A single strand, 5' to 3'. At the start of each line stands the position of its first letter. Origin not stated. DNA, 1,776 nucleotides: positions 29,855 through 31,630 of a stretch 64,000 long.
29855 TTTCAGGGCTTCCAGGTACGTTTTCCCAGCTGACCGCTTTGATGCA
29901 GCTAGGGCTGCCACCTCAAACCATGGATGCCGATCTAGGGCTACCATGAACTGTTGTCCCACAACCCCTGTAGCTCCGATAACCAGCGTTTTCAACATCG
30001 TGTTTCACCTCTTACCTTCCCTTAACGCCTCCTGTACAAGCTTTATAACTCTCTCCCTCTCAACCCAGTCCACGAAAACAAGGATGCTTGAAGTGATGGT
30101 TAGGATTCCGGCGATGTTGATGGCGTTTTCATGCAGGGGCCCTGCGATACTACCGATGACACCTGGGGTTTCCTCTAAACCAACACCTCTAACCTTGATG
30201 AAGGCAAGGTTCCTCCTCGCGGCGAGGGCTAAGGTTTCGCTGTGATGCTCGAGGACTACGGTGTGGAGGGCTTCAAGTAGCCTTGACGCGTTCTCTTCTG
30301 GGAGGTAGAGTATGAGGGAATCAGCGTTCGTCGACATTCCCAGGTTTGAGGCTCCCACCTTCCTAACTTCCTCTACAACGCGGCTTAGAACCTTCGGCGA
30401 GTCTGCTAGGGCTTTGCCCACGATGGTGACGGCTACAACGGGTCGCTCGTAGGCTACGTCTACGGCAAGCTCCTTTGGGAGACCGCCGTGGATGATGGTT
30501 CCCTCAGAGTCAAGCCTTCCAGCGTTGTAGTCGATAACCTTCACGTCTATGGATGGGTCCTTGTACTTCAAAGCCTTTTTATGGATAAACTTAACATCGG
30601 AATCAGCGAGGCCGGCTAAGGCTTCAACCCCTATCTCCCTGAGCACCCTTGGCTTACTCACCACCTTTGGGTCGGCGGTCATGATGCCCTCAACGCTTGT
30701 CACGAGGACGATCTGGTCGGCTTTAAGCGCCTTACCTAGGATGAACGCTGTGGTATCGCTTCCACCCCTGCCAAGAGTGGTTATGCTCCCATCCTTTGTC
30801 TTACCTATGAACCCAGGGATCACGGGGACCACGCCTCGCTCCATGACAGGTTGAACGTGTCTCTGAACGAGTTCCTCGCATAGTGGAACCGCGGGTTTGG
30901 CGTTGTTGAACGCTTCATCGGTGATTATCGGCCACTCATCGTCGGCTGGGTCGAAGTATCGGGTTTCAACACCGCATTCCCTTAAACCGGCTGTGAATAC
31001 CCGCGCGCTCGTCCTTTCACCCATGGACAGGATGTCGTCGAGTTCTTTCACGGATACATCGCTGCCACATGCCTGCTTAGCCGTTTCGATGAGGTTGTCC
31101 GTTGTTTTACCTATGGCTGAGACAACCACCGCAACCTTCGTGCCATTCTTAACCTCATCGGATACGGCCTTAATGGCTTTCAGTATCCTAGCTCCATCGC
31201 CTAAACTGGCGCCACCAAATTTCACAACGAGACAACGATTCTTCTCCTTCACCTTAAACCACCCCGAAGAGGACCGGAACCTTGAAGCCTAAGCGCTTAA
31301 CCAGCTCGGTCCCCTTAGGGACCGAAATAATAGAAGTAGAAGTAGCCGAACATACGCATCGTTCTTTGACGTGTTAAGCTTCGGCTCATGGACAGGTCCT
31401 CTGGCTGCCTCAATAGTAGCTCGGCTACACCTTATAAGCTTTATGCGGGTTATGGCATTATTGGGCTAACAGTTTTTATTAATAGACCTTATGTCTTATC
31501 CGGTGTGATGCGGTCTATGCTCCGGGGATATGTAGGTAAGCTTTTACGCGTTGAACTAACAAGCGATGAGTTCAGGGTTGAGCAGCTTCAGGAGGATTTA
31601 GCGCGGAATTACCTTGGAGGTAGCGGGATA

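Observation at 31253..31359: Phe/Tyr-rich 14-codon ORF with its stop codon in a hairpin loop, directly upstream of the aromatic amino-acid operon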

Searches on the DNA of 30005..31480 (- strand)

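Call 58: search_rna_families(source=window, start=31200, end=31480, threshold=evalue, max_evalue=10)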
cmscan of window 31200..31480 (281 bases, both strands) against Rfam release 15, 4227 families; matches with E-value up to 10: 1.
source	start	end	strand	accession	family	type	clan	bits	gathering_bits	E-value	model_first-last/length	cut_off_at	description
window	31376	31440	-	RF00377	snoU6-53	Gene; snRNA; snoRNA; CD-box;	-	17.6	36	0.19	1-110/110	no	Small nucleolar RNA U6-53/MBII-28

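Call 59: search_rna_families(sources=[L052, L019, L006, L030, L036, L026, L012, L001, L083, L016], threshold=gathering)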
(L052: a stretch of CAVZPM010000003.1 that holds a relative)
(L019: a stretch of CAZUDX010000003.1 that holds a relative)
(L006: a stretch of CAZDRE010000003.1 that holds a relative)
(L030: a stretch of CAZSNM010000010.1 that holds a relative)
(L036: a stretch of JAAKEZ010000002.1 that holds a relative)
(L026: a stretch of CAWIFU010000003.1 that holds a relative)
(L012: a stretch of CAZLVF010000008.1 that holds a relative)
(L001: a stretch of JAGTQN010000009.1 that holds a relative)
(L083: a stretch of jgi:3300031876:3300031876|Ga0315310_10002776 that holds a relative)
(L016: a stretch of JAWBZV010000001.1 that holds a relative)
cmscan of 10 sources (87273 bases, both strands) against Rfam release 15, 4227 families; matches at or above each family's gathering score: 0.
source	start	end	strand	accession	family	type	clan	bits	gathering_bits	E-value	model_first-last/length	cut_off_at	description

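Call 60: build_rna_model(alignment_id=A2, structure=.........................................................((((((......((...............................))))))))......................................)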
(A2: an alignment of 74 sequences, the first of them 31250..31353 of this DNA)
Model R1 built from alignment A2 (74 sequences, 148 columns); structure: as given.
model positions 101; base pairs 8; branch points 0; effective number of sequences 17.4; information 0.59 bits per position. Calibrated on 0.2 Mb of random sequence (short: E-values are rough).
structure used (alignment columns):
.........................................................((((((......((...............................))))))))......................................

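Call 61: search_with_rna_model(model_id=R1, sources=[window, L001, L002, L003, L004, L005, L006, L007, L008, L009, L010, L011, L012, L013, L014, L015, L016, L017, L018, L019, L020, L021, L022, L023, L024, L025, L026, L027, L028, L029, L030, L031, L032, L033, L034, L035, L036, L037, L038, L039, L040, L041, L042, L043, L044, L045, L046, L047, L048, L049, L050, L051, L052, L053, L054, L055, L056, L057, L058, L059, L060, L061, L062, L063, L064, L065, L066, L067, L068, L069, L070, L071, L072, L073, L074, L075, L076, L077, L078, L079, L080, L081, L083, L085], max_evalue=1)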
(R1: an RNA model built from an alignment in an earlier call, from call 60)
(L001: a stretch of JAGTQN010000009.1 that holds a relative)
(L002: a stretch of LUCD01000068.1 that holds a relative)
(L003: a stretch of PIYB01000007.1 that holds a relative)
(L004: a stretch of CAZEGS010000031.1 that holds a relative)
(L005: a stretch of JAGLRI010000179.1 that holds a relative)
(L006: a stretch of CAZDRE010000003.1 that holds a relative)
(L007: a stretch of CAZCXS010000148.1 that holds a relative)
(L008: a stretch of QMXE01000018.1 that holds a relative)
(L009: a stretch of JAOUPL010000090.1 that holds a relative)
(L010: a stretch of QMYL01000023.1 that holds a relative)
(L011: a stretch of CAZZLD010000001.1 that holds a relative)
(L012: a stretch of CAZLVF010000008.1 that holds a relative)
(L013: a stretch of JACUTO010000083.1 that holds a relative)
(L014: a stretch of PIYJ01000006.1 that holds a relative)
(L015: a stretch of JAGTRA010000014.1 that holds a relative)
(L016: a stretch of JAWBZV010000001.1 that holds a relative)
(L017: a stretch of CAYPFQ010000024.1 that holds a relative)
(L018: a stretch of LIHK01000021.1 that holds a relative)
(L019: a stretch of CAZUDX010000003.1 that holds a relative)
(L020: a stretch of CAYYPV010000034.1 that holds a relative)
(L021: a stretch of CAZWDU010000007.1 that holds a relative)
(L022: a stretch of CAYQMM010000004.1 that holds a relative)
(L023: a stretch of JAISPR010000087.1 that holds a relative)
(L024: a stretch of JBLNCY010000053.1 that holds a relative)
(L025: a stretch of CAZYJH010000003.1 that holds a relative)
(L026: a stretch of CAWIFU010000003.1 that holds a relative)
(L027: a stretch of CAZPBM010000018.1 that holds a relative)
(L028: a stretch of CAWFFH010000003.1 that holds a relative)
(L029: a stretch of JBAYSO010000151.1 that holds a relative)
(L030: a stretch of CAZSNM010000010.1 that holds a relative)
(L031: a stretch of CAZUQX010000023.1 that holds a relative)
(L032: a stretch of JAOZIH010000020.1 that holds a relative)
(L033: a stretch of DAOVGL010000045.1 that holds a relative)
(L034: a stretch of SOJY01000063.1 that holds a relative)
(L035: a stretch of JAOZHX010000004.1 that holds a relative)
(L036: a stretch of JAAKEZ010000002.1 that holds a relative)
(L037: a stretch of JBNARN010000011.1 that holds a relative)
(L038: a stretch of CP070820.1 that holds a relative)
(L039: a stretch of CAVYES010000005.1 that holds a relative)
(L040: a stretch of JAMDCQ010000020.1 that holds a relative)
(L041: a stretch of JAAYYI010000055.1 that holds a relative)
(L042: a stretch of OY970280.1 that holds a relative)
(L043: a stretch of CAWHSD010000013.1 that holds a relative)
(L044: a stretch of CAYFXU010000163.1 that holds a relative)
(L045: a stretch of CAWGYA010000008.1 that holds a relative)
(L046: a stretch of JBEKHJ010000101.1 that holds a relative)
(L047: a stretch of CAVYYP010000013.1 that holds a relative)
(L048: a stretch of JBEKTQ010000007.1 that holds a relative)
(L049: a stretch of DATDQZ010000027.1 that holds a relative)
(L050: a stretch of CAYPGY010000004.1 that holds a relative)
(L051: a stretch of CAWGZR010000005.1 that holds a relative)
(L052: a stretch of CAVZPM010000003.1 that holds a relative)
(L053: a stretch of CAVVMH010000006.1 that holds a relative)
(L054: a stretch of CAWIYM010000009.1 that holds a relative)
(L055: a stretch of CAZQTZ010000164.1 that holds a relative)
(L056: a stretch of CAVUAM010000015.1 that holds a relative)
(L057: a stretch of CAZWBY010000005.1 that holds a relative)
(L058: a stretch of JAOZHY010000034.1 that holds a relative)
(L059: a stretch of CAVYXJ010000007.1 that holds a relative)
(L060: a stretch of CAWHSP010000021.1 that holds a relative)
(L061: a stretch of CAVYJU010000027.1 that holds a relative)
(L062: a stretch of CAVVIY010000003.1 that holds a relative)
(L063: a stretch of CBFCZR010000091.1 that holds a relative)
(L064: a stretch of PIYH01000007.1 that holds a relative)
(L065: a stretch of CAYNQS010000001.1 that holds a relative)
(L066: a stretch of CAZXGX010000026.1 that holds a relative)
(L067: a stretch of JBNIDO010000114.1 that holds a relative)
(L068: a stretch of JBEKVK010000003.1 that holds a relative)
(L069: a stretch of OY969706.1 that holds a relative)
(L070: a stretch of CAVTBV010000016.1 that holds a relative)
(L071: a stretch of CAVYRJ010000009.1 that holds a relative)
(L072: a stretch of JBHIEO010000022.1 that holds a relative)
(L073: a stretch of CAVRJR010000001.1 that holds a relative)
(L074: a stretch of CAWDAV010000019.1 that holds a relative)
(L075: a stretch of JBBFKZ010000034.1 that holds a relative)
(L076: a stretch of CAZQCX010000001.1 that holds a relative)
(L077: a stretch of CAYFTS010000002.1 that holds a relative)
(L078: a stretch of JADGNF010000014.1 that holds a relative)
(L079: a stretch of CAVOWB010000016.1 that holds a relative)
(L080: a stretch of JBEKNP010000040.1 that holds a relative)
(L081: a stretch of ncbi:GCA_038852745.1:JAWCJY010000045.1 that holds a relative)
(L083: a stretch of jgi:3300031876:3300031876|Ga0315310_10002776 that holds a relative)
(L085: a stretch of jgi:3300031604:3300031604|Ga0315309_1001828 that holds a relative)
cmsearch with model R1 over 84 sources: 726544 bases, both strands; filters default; matches with E-value up to 1: 75.
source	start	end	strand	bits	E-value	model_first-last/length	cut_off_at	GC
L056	3885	3982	+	95.6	8.4e-13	1-101/101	no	0.33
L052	3885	3982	+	95.3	9.4e-13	1-101/101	no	0.33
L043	3902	4000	+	93.8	1.6e-12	1-101/101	no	0.38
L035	3901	3997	+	93.2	2.1e-12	1-101/101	no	0.31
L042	3904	4000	+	92.1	3.2e-12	1-101/101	no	0.31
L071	3896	3993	+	91.9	3.5e-12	1-101/101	no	0.39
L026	3902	4000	+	90.7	5.5e-12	1-101/101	no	0.41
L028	3902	4000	+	90.5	6e-12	1-101/101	no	0.41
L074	3902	4000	+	89.4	9.1e-12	1-101/101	no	0.36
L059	3899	3994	+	87.5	1.9e-11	1-101/101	no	0.4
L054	3902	4000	+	86.6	2.7e-11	1-101/101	no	0.4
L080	303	397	+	85.7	3.7e-11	1-101/101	no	0.35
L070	3902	4000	+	85.2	4.5e-11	1-101/101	no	0.43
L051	3891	3985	+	84.9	5e-11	1-101/101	no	0.38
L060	3878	3975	+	83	1e-10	1-101/101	no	0.41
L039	3909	4003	+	82.9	1.1e-10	1-101/101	no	0.39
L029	2521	2622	+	82.6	1.2e-10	1-101/101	no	0.32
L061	1501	1595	+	82.2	1.4e-10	1-101/101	no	0.4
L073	3891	3985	+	82.1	1.4e-10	1-101/101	no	0.38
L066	75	175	+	81.5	1.8e-10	1-101/101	no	0.3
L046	2507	2601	+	81.5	1.8e-10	1-101/101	no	0.28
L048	3891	3985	+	80.9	2.3e-10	1-101/101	no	0.37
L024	3876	3976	+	80.7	2.5e-10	1-101/101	no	0.37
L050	3878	3978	+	80.4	2.8e-10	1-101/101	no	0.39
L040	3879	3979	+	79.6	3.8e-10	1-101/101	no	0.4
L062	3909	4000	+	79.2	4.5e-10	1-101/101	no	0.32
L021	3885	3985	+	79.1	4.6e-10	1-101/101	no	0.38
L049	3908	4003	+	78.6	5.6e-10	1-101/101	no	0.36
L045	3879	3979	+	78.3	6.2e-10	1-101/101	no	0.37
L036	3887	3979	+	76.9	1.1e-09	1-101/101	no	0.35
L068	3891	3985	+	75.9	1.6e-09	1-101/101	no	0.39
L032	3890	3982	+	75.2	2.1e-09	1-101/101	no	0.38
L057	375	469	+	74.2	3e-09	1-101/101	no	0.42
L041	3878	3978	+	74.1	3.1e-09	1-101/101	no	0.42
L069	3882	3982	+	73.3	4.2e-09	1-101/101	no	0.42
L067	3879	3979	+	72.4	5.9e-09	1-101/101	no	0.42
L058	3890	3982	+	72.3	6.3e-09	1-101/101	no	0.39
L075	3905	3997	+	71.1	9.7e-09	1-101/101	no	0.4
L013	34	132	+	70.9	1.1e-08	1-101/101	no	0.39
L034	3900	3988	+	70.9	1.1e-08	1-101/101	no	0.36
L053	3889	3982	+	69.2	2e-08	1-101/101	no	0.36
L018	3888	3985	+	69.2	2.1e-08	1-101/101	no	0.41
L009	2524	2623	+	68.6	2.6e-08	1-101/101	no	0.39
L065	3903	3991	+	68.5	2.6e-08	1-101/101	no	0.39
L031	3898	3986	+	65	9.9e-08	1-101/101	no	0.37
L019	3901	3988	+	64.9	1e-07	1-101/101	no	0.4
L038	3880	3967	+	63.8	1.6e-07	1-101/101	no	0.41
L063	112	199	+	62.4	2.7e-07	1-101/101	no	0.36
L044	426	524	+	62.1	3e-07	1-101/101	no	0.41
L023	3888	3985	+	61.4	4.1e-07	1-101/101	no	0.49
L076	3889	3982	+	60.5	5.7e-07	1-101/101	no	0.37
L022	3901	3988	+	60.4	5.8e-07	1-101/101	no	0.4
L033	3027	3125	+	60.2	6.3e-07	1-101/101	no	0.34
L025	3899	3986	+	58.7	1.1e-06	1-101/101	no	0.38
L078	3915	4008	+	54.6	5.3e-06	1-101/101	no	0.39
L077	1234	1332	+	53.9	6.9e-06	1-101/101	no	0.35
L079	3889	3981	+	52.2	1.3e-05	1-101/101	no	0.39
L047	3900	3988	+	50.7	2.4e-05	1-101/101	no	0.37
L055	649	731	+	48.3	5.9e-05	1-101/101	no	0.39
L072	3900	4001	+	45.7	0.00016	1-101/101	no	0.37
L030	3910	4000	+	45.5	0.00017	1-101/101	no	0.29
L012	3893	3992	+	44.9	0.00022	1-101/101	no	0.38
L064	3876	3968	+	44.1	0.0003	1-101/101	no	0.32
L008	3897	3993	+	43.8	0.00033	1-101/101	no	0.34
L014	2443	2537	+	41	0.00097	1-101/101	no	0.36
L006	3869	3965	+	39.9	0.0015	1-101/101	no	0.38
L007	1758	1860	+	39.9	0.0015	1-101/101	no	0.41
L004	3872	3973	+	39.3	0.0018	1-101/101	no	0.4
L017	3890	3989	+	34.6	0.011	1-101/101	no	0.36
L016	3891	3979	+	31.9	0.032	1-101/101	no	0.33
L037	3936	4021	+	30.6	0.051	1-101/101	no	0.37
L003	841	932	+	28.6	0.11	1-101/101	no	0.39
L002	9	118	+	28.6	0.11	1-101/101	no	0.45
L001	3909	4006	+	25.7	0.34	1-101/101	no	0.5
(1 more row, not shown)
